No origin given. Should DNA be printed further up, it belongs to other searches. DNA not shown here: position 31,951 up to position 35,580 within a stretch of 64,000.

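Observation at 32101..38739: PLD-nuclease/SNF2-ATPase fusion coupled to a methyltransferase+TRD gene: a split, Type ISP/Type III-like restriction module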

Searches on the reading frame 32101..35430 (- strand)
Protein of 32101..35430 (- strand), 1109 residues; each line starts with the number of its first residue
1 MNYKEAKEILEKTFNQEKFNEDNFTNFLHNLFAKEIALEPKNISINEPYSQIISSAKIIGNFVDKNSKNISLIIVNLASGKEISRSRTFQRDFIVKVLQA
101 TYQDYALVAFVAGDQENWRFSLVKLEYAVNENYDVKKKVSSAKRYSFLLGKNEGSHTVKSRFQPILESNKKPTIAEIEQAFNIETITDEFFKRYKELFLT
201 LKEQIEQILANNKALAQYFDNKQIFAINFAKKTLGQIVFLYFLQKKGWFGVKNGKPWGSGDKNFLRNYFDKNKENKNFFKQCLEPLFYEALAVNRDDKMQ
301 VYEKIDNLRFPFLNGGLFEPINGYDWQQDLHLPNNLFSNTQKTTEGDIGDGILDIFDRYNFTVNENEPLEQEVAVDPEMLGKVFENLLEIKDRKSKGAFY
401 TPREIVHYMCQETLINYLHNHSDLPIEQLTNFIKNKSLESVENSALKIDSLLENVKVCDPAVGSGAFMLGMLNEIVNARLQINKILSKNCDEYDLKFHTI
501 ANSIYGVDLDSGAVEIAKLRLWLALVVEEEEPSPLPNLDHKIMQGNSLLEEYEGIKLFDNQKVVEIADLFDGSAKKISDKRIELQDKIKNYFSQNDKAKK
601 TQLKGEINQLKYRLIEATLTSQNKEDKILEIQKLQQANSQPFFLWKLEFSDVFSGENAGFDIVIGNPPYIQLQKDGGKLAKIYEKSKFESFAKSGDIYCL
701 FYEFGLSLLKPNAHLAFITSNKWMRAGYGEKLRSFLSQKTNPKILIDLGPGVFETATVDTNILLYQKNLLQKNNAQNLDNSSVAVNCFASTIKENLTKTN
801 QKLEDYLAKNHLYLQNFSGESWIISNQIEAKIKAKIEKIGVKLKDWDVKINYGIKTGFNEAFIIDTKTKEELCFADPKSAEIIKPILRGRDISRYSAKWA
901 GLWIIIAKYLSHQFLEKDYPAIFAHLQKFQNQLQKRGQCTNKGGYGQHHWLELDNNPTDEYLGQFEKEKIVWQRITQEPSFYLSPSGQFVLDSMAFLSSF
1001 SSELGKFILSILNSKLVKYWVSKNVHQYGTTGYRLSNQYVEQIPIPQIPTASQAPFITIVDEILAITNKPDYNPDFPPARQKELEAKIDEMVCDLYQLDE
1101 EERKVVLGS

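Call 6: search_protein_families(library=pfam, proteins=[window:32101-35430:-], max_evalue=0.01)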
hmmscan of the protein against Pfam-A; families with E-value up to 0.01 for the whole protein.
window:32101-35430:- (1109 aa): 5 families
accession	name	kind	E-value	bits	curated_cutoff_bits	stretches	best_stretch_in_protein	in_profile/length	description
PF07669.17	Eco57I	-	3.7e-40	138.2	25.3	1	502-750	1-168/171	Eco57I restriction-modification methylase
PF02384.22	N6_Mtase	-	1.9e-15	57.4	20.4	1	594-778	71-244/311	N-6 DNA Methylase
PF12950.13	TaqI_C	-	2.1e-11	44.5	26.5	1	884-1045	1-118/118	TaqI-like C-terminal specificity domain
PF20473.4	MmeI_Mtase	-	5.8e-10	39.2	27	1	445-525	11-86/259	MmeI, DNA-methyltransferase domain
PF01170.24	UPF0020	-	0.0009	19.4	22.3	0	602-685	64-147/197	RMKL-like, methyltransferase domain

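Call 7: search_protein_families(library=padloc, proteins=[window:32101-35430:-], max_evalue=0.01)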
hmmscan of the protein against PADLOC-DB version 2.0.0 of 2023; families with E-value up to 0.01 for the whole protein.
window:32101-35430:- (1109 aa): 48 families (the best 25 are shown)
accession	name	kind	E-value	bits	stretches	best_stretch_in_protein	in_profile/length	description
PDLC03596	REase_MTase_IIG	-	6.3e-250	830.5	2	434-1109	521-1145/1148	Type IIG restriction enzyme-methyltransferase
PDLC03601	REase_MTase_IIG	-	8.9e-120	399.3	1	225-1049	235-1056/1110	Type IIG restriction enzyme-methyltransferase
PDLC03612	REase_MTase_IIG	-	6.4e-105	350.5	3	633-1106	778-1243/1247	Type IIG restriction enzyme-methyltransferase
PDLC03609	REase_MTase_IIG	-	9e-61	203.8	2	642-1048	542-931/1066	Type IIG restriction enzyme-methyltransferase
PDLC03604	REase_MTase_IIG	-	8.1e-48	161.2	2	626-1105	506-1003/1011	Type IIG restriction enzyme-methyltransferase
PDLC02643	DrmMI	-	5.3e-40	135.2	4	602-722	812-935/1347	DrmMI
PDLC03313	MTase_II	-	1.3e-32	111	1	655-1053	140-523/563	Type II methyltransferase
PDLC03226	MTase_II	-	1.9e-26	90.8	1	651-1073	119-558/579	Type II methyltransferase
PDLC02521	PglX|PglXI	-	2.4e-25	86.7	1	399-863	247-677/1174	PglX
PDLC03629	REase_MTase_IIG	-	4e-25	85.8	2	392-560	377-547/1182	Type IIG restriction enzyme-methyltransferase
PDLC03348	MTase_II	-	1e-24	85.1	2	1005-1108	621-710/727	Type II methyltransferase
PDLC03627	REase_MTase_IIG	-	3.1e-23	79.5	2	374-523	327-480/1136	Type IIG restriction enzyme-methyltransferase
PDLC03335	MTase_II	-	9.9e-22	75.3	2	652-1047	189-573/607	Type II methyltransferase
PDLC02529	PglX|PglXI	-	1.1e-21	74.3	2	657-1032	355-737/1189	PglX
PDLC02638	DrmMI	-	2.6e-21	73.5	3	572-717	779-932/935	DrmMI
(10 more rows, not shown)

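Call 8: search_protein_families(library=ncbifam, proteins=[window:32101-35430:-], max_evalue=0.01)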
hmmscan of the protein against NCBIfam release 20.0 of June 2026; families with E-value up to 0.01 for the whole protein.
window:32101-35430:- (1109 aa): 5 families
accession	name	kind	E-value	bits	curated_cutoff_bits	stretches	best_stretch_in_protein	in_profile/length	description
NF033452.1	BREX_1_MTaseX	exception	3.6e-34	117.8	500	2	399-802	253-649/1210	BREX-1 system adenine-specific DNA-methyltransferase PglX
NF033451.1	BREX_2_MTaseX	equivalog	9e-21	73.3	400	2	657-1032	356-739/1185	BREX-2 system adenine-specific DNA-methyltransferase PglX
NF033455.1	BREX_6_MTaseX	exception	2.3e-17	61.8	900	2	657-802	552-689/1319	BREX-6 system adenine-specific DNA-methyltransferase PglX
NF033454.1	BREX_5_MTaseX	exception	1.3e-05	23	900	1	453-763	301-603/1404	BREX-5 system adenine-specific DNA-methyltransferase PglX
TIGR03534.1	RF_mod_PrmC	equivalog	0.0014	18.1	199.1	0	649-674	144-171/253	peptide chain release factor N(5)-glutamine methyltransferase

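Call 13: search_solved_structures(query=window:32101-35430:-, max_evalue=0.01, show_alignments=2)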
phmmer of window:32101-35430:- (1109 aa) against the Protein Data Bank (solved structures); distinct sequences matched with E-value up to 0.01: 10.
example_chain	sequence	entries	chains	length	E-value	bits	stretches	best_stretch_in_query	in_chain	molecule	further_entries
7lni_A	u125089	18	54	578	1.6e-16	62.7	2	659-1019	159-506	Site-specific DNA-methyltransferase (adenine-specific)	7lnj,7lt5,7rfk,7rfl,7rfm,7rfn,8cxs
8cxz_A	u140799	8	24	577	1.7e-16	62.7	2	659-1019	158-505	Site-specific DNA-methyltransferase (adenine-specific)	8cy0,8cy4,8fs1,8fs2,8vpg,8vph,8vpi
7qw5_A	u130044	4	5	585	2.1e-11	45.8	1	651-1070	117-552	Modification methylase BseCI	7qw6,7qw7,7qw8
9ewz_C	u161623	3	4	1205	1.7e-08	36.2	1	660-752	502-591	Adenine-specific methyltransferase BrxX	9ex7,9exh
8zek_A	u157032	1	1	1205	1.7e-08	36.2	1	660-752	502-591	site-specific DNA-methyltransferase (adenine-specific)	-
2okc_A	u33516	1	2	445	0.0023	19.2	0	660-768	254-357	Type I restriction enzyme StySJI M protein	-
1g38_A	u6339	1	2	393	0.0025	19.1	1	658-767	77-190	MODIFICATION METHYLASE TAQI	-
2ibs_A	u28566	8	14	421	0.0028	18.9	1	658-767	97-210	Modification methylase TaqI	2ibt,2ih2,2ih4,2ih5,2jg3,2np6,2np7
1aqj_A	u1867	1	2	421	0.0028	18.9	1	658-767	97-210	ADENINE-N6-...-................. TAQI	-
1aqi_A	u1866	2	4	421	0.0028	18.9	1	658-767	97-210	ADENINE-N6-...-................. TAQI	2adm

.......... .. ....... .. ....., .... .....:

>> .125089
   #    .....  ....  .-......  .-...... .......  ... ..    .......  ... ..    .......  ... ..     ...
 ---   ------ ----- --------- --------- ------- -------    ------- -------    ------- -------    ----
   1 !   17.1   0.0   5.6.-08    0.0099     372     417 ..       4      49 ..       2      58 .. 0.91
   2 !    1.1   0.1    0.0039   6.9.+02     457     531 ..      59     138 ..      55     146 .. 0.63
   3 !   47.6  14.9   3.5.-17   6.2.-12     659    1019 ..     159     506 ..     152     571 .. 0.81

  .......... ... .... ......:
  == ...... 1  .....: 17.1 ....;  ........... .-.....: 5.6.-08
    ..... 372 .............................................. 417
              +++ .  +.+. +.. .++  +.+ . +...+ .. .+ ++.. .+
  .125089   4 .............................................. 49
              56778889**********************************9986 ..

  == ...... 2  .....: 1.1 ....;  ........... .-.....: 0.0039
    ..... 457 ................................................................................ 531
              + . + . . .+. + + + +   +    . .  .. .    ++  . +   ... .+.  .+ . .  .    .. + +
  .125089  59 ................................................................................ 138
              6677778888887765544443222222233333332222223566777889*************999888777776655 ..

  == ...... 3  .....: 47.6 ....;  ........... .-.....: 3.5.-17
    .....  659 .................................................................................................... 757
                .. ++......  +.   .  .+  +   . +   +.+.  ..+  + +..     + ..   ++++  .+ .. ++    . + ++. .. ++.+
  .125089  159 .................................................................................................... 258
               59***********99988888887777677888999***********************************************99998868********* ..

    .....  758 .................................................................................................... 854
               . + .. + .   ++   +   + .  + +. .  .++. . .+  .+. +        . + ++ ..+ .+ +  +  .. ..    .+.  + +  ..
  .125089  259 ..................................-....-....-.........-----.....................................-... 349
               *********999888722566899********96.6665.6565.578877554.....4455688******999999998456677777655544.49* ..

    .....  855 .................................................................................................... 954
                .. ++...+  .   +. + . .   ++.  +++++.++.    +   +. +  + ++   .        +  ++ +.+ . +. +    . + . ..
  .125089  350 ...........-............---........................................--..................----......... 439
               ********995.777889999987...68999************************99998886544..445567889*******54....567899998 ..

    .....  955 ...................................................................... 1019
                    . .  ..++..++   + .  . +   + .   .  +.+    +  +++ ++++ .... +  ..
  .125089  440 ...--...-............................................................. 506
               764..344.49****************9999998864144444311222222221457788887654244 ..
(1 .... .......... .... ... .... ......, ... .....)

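Call 38: find_homologous_proteins(query=window:32101-35430:-, max_evalue=1e-10)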
Query window:32101-35430:- (1109 aa): 8000 proteins with E <= 1e-10 among 8000 candidates; the best 120 are listed.
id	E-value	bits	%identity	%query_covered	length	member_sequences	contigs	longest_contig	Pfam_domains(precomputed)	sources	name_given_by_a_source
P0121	0.0e+0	2495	100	100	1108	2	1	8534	PF02384.23,PF07669.18,PF12950.14,PF20473.5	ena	-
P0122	0.0e+0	1711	71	100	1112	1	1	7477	PF02384.23,PF07669.18,PF12950.14,PF20473.5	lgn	-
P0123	0.0e+0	1569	65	100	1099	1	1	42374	PF02384.23,PF07669.18,PF12950.14,PF20473.5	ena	-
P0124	0.0e+0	1503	60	100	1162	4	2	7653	PF07669.18,PF12950.14,PF20473.5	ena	-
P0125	0.0e+0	1482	61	100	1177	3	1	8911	PF07669.18,PF12950.14,PF20473.5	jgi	-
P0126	0.0e+0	1466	67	82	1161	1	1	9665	PF02384.23,PF07669.18,PF12950.14,PF20473.5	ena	-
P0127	0.0e+0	1438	61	100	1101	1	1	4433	PF02384.23,PF07669.18,PF12950.14,PF20473.5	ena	-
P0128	0.0e+0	1267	53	100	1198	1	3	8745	PF02384.23,PF07669.18,PF12950.14,PF20473.5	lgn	-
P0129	0.0e+0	1184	50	100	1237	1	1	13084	PF02384.23,PF07669.18,PF12950.14,PF20473.5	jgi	jgi:hypothetical protein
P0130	0.0e+0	1167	52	100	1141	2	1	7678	PF02384.23,PF07669.18,PF12950.14,PF20473.5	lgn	-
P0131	0.0e+0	1163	50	100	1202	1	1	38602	PF02384.23,PF07669.18,PF12950.14,PF20473.5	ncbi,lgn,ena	-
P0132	0.0e+0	1159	52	100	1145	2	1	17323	PF02384.23,PF07669.18,PF12950.14,PF20473.5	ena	-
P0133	0.0e+0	1109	51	53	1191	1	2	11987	PF02384.23,PF07669.18,PF12950.14,PF20473.5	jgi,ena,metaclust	metaclust:\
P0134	0.0e+0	1105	52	50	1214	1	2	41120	PF02384.23,PF07669.18,PF12950.14,PF20473.5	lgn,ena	-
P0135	0.0e+0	1102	48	100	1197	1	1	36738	PF02384.23,PF07669.18,PF12950.14,PF20473.5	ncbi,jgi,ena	-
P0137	0.0e+0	1087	48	100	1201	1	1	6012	PF02384.23,PF07669.18,PF12950.14,PF20473.5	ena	-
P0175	3.8e-277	941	43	100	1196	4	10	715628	PF02384.23,PF07669.18,PF12950.14,PF20473.5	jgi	jgi:hypothetical protein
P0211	2.5e-259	882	44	100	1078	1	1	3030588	PF02384.23,PF07669.18,PF12950.14,PF20473.5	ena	-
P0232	4.1e-256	871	53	56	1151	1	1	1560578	PF02384.23,PF07669.18,PF12950.14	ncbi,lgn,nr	ncbi:N-6 DNA methylase [Candidatus Peregrinibacteria bacterium]|nr:MAG: N-6 DNA methylase [Candidatu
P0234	1.1e-255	870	45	96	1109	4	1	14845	PF02384.23,PF07669.18,PF12950.14,PF20473.5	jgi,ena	-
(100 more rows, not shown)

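Call 44: find_encoding_contigs(protein=P0211, flank=8000, max_places=2)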
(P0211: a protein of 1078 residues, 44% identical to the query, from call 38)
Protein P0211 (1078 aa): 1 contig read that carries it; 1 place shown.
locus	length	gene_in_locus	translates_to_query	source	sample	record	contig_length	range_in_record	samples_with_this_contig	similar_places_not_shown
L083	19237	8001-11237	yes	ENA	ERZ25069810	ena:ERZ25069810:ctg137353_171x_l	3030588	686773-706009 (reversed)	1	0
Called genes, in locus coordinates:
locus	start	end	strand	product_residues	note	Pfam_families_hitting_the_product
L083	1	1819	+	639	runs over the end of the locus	PF01134:GIDA, PF07992:Pyr_redox_2 (faint), PF12831:FAD_oxidored, PF21680:GIDA_C_1st, PF13932:SAM_GIDA_C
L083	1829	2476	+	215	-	PF02527:GidB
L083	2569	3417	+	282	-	PF00142:Fer4_NifH, PF01656:CbiA, PF06564:CBP_BcsQ, PF09140:MipZ (faint), PF10609:ParA, PF13614:AAA_31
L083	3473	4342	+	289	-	PF02195:ParB_N, PF17762:HTH_ParB, PF23552:ParB_C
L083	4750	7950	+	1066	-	PF13091:PLDc_2, PF13401:AAA_22 (faint), PF04851:ResIII (faint), PF00176:SNF2-rel_dom, PF00271:Helicase_C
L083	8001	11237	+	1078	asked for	PF02384:N6_Mtase (faint), PF20473:MmeI_Mtase, PF07669:Eco57I, PF12950:TaqI_C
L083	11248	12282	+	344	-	-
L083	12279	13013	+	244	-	PF07505:DUF5131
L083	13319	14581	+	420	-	PF00135:COesterase, PF20434:BD-FAE, PF07859:Abhydrolase_3, PF00326:Peptidase_S9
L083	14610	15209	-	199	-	PF00293:NUDIX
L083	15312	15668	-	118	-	PF13411:MerR_1, PF00376:MerR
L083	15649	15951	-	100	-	PF00216:Bac_DNA_binding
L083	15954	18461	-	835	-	PF01588:tRNA_bind, PF03483:B3_4, PF03484:B5, PF17759:tRNA_synthFbeta, PF03147:FDX-ACB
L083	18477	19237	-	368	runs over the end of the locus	PF02912:Phe_tRNA-synt_N, PF01409:tRNA-synt_2d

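Call 45: find_encoding_contigs(protein=P0232, flank=8000, max_places=2)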
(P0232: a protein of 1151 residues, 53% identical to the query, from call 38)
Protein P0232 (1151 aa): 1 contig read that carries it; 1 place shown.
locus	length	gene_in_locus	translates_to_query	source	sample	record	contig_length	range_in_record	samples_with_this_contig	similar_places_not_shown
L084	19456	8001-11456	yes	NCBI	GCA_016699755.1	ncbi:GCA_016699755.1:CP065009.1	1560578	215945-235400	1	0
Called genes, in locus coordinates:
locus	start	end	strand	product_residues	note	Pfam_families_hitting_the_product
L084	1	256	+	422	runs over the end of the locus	PF02195:ParB_N, PF01555:N6_N4_Mtase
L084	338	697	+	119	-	-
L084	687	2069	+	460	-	PF03237:Terminase_6N, PF17289:Terminase_6C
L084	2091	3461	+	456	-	PF05133:SPP1_portal (weak)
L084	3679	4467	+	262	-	PF06152:Phage_min_cap2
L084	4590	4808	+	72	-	PF12844:HTH_19, PF13560:HTH_31, PF13443:HTH_26, PF01381:HTH_3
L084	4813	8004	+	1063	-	PF13091:PLDc_2, PF04851:ResIII (weak), PF00176:SNF2-rel_dom (weak), PF00271:Helicase_C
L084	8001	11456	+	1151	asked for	PF07669:Eco57I, PF02384:N6_Mtase (weak), PF12950:TaqI_C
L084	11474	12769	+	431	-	PF09903:DUF2130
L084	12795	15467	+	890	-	-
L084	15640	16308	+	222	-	-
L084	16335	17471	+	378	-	PF17236:SU10_MCP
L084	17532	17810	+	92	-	-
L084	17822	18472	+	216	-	-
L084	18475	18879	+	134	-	-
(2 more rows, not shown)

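Call 46: find_encoding_contigs(protein=P0175, flank=8000, max_places=2)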
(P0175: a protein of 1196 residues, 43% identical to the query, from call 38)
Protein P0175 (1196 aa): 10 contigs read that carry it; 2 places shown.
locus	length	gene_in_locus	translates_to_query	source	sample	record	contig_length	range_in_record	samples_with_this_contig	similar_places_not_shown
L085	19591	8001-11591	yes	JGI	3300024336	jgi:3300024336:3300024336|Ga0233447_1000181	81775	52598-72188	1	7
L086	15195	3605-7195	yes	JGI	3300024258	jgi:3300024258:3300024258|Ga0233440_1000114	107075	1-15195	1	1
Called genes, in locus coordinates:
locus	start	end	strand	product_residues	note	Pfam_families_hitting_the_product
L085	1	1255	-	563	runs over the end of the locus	PF14716:HHH_8, PF14520:HHH_5 (faint), PF14791:DNA_pol_B_thumb, PF02811:PHP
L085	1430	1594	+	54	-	-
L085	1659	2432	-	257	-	-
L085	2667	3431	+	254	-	-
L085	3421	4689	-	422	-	PF00239:Resolvase, PF07508:Recombinase, PF13408:Zn_ribbon_recom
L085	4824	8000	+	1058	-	PF13091:PLDc_2, PF04851:ResIII (faint), PF00176:SNF2-rel_dom, PF00271:Helicase_C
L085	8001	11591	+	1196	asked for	PF02384:N6_Mtase (faint), PF20473:MmeI_Mtase, PF07669:Eco57I, PF12950:TaqI_C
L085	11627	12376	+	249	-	PF12705:PDDEXK_1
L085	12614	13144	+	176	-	PF12869:tRNA_anti-like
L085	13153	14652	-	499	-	-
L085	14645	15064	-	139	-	-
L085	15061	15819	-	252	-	PF01555:N6_N4_Mtase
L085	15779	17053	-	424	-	PF02195:ParB_N, PF01555:N6_N4_Mtase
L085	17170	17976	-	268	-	-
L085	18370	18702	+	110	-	-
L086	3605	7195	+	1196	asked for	PF02384:N6_Mtase (faint), PF20473:MmeI_Mtase, PF07669:Eco57I, PF12950:TaqI_C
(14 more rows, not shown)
